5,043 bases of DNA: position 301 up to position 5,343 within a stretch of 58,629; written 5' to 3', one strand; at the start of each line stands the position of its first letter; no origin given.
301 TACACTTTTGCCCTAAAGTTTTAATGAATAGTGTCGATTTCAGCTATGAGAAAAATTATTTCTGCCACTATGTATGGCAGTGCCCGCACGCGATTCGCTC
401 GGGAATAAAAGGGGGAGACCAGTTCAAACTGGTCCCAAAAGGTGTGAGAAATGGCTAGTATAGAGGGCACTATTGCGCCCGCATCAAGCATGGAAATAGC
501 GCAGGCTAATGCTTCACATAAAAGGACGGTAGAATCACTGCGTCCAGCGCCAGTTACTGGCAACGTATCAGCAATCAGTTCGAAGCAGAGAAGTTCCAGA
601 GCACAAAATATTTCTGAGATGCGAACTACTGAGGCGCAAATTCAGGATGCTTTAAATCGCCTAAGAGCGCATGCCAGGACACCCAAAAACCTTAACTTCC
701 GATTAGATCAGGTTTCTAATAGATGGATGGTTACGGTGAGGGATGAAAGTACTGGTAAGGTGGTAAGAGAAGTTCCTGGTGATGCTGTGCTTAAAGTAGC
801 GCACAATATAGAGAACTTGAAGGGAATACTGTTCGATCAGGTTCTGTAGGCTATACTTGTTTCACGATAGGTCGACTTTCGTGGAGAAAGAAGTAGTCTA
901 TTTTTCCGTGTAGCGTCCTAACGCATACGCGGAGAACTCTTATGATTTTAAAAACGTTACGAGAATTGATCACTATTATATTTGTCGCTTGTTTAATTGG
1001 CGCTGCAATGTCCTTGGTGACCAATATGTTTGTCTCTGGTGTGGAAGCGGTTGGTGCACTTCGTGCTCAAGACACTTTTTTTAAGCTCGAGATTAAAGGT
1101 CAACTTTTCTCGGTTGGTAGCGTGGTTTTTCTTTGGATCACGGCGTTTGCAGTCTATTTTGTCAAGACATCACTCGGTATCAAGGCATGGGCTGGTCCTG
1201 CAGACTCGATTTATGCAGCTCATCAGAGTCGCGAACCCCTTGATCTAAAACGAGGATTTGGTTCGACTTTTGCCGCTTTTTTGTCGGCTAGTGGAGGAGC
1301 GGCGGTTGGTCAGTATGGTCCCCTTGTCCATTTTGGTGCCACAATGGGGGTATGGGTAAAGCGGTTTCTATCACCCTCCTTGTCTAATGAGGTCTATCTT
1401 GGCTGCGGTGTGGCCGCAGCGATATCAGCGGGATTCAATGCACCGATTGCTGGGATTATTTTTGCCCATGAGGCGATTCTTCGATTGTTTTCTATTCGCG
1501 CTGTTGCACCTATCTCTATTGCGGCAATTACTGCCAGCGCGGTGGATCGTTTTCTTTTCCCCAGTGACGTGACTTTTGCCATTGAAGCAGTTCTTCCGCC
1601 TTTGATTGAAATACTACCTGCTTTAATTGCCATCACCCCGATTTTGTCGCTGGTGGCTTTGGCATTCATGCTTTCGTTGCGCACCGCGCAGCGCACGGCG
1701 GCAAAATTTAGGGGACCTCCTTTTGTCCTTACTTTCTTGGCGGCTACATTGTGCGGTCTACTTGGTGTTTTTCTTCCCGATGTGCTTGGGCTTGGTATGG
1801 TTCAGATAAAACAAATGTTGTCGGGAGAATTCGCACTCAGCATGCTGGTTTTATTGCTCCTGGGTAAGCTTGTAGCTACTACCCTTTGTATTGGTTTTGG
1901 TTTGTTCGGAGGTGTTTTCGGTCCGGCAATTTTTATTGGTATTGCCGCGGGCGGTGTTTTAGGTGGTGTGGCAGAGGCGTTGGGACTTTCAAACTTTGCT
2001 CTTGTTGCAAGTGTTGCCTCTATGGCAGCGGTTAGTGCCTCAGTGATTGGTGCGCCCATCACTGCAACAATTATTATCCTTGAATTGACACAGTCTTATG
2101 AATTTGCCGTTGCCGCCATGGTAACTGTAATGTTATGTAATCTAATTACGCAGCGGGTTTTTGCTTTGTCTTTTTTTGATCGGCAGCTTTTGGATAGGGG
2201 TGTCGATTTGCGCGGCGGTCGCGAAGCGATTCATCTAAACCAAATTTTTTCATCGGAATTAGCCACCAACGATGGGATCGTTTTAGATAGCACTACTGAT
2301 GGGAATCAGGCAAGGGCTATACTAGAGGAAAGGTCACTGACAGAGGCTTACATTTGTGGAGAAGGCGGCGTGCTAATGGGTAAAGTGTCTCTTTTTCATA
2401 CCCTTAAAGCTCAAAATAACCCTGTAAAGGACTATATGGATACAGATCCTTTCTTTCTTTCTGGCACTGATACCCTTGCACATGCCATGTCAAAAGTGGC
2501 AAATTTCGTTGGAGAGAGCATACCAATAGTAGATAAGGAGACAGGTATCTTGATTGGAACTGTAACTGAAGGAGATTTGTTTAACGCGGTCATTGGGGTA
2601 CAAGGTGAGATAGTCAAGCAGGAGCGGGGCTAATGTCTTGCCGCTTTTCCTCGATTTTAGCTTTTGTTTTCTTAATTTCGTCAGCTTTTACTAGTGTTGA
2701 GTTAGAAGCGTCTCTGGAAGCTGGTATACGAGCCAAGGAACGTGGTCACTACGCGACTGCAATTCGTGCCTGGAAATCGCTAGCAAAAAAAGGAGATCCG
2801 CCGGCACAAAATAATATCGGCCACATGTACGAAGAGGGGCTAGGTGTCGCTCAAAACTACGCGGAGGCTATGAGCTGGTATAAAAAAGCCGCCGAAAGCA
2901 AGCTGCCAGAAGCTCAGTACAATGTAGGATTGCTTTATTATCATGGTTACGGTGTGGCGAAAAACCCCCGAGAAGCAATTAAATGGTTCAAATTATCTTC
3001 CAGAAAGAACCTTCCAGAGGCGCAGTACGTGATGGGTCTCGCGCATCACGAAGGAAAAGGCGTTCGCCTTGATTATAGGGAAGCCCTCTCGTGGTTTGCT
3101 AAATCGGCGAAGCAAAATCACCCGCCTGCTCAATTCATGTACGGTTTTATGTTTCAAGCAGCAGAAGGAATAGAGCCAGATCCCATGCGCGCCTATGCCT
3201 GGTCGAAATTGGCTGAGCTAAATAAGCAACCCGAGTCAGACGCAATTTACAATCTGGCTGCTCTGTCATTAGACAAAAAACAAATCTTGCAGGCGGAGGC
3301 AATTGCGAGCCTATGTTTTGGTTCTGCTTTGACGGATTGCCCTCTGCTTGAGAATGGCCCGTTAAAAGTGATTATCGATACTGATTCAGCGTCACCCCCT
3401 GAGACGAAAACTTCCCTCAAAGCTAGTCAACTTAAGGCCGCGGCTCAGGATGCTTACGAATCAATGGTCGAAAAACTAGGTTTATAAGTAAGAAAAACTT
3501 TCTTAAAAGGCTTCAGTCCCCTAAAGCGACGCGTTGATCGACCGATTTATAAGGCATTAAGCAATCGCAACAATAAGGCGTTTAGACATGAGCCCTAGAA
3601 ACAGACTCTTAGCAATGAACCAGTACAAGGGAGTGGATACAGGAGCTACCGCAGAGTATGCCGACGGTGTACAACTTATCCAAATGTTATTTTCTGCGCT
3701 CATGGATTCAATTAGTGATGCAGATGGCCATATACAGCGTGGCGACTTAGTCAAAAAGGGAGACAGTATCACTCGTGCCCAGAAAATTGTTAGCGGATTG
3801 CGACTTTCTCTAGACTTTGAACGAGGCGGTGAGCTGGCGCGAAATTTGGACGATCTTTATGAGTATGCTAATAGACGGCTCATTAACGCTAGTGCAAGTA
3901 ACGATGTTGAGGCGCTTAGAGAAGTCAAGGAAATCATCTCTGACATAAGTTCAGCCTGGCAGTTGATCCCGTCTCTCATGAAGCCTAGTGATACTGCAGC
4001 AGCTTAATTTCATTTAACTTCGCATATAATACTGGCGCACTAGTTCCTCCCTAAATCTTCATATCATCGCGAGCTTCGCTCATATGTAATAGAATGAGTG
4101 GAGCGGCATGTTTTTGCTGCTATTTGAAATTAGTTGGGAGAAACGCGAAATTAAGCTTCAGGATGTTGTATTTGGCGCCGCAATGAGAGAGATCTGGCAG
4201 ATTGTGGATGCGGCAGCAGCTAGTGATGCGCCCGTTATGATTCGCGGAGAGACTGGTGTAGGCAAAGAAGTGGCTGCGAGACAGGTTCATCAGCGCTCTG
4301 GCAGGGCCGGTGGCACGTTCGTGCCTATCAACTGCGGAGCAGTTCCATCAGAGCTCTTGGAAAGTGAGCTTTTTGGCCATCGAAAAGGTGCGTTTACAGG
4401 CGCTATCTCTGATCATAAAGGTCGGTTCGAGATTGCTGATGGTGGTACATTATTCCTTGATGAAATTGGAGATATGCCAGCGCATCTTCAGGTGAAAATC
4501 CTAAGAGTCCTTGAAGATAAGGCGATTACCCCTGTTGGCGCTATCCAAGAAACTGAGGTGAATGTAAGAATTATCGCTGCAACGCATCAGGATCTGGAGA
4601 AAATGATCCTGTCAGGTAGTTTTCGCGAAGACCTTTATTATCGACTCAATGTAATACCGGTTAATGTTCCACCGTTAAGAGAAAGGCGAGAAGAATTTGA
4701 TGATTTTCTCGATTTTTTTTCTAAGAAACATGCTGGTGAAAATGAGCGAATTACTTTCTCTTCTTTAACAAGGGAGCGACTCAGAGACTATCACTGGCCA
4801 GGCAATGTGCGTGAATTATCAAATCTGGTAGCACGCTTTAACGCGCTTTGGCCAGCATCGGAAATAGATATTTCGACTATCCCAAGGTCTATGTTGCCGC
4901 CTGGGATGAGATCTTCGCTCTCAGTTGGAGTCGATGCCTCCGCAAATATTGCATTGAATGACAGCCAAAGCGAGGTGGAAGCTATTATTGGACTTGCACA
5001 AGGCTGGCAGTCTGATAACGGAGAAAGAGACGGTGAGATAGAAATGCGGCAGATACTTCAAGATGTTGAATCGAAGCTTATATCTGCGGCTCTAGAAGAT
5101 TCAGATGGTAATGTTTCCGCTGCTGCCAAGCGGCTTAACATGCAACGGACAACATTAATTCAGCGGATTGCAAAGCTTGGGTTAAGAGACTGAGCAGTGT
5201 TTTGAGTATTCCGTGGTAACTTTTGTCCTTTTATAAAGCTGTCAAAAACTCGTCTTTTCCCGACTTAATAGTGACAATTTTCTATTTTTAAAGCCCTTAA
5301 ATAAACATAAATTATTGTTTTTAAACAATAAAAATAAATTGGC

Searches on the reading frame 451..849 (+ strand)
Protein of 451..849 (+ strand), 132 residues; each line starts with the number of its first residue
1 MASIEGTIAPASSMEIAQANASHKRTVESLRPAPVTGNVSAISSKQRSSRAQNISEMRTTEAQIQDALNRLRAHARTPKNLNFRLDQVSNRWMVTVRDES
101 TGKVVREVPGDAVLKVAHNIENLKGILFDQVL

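Call 18: search_protein_families(library=pfam, proteins=[window:451-849:+], max_evalue=0.001)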
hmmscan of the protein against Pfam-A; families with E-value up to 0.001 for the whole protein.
window:451-849:+ (132 aa): 1 family
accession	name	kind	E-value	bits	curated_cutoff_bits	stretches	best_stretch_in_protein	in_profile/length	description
PF03646.20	FlaG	-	2.2e-17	63.5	23.8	1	38-130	8-101/101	FlaG protein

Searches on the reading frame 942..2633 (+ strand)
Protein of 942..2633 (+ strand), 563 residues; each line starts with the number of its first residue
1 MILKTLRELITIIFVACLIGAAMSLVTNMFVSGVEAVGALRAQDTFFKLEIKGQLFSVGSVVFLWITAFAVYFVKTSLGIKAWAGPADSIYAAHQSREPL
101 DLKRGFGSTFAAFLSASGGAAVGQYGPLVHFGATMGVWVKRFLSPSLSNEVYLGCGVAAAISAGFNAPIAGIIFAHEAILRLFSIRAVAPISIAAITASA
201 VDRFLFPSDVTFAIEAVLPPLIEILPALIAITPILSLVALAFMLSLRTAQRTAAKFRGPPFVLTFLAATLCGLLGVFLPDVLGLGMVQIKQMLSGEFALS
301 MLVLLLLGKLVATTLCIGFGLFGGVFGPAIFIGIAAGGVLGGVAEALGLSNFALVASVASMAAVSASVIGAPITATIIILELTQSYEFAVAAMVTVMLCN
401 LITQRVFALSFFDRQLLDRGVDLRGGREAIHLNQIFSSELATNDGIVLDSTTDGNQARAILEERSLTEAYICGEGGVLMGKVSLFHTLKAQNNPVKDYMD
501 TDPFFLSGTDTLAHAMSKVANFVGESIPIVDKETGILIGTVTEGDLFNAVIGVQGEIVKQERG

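Call 18: search_protein_families(library=pfam, proteins=[window:942-2633:+], max_evalue=0.001)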
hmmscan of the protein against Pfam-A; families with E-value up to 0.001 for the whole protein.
window:942-2633:+ (563 aa): 2 families
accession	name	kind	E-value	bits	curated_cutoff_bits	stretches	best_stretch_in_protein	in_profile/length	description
PF00654.25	Voltage_CLC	-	3.1e-60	204.6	24.8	1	70-403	5-345/346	Voltage gated chloride channel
PF00571.33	CBS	-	5.6e-09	36.6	24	1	495-551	1-56/57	CBS domain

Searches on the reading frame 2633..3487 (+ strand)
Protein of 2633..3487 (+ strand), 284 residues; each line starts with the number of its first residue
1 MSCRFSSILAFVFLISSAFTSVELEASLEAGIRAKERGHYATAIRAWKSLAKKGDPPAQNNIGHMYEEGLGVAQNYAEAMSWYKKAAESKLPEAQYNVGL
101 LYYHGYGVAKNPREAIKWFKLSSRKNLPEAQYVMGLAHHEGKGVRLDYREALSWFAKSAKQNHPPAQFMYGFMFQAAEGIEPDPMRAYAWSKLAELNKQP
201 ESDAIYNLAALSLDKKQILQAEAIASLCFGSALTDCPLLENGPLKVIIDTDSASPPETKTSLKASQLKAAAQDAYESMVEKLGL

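Call 18: search_protein_families(library=pfam, proteins=[window:2633-3487:+], max_evalue=0.001)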
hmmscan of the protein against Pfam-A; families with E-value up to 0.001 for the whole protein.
window:2633-3487:+ (284 aa): 2 families
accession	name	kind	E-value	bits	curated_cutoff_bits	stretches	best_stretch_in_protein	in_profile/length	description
PF08238.18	Sel1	-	4.6e-36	122.4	30.7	3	92-126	1-35/36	Sel1 repeat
PF13414.12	TPR_11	-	0.00035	20.6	26.8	0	75-103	9-39/42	TPR repeat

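Call 86: search_protein_families(library=ncbifam, proteins=[window:2633-3487:+], max_evalue=0.01)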
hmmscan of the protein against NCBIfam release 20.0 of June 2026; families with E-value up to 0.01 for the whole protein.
window:2633-3487:+ (284 aa): 5 families
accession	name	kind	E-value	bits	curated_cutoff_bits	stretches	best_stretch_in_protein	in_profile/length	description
NF033786.1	phenyl_MerG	equivalog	1.1e-19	71.2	350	2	43-131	52-148/217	phenylmercury resistance protein MerG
NF038194.1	AlgK_TPR_lipo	equivalog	1.2e-14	53.8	700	1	78-222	284-427/448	alginate biosynthesis TPR repeat lipoprotein AlgK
NF045484.1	TransRegExoR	equivalog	2.7e-08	33.4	450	1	30-178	49-212/267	exopolysaccharide production regulator ExoR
NF047371.1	FlcA_CTERM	equivalog_domain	7.2e-05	21.4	300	1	35-132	410-509/646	periplasmic flagellar collar protein FlcA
NF047621.1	FlgprotMotXVib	equivalog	0.00011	21.7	330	1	59-160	75-176/211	flagellar protein MotX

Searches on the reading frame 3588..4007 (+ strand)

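Call 18: search_protein_families(library=pfam, proteins=[window:3588-4007:+], max_evalue=0.001)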
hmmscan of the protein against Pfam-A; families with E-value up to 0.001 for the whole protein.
window:3588-4007:+ (139 aa): 1 family
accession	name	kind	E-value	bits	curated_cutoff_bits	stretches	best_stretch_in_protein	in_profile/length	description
PF02561.19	FliS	-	1.6e-32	112.6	26.7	1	11-126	2-113/115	Flagellar protein FliS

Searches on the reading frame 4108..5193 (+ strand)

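Call 18: search_protein_families(library=pfam, proteins=[window:4108-5193:+], max_evalue=0.001)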
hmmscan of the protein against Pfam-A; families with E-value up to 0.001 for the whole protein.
window:4108-5193:+ (361 aa): 6 families
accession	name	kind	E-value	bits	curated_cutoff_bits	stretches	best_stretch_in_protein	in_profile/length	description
PF00158.32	Sigma54_activat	-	2.1e-69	232.9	20.2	1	24-185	6-167/168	Sigma-54 interaction domain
PF14532.12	Sigma54_activ_2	-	3.1e-19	70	25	1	24-190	5-138/138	Sigma-54 interaction domain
PF25601.1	AAA_lid_14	-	3.4e-14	52.9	27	1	191-263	1-75/87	AAA+ ATPase lid domain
PF02954.25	HTH_8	-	1.9e-12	47.1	22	1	317-357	2-42/42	Bacterial regulatory protein, Fis family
PF07728.20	AAA_5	-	0.00011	22.7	22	1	42-161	1-123/139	AAA domain (dynein-related subfamily)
PF13556.12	HTH_30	-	0.00025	21.2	27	1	331-357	10-36/59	PucR C-terminal helix-turn-helix domain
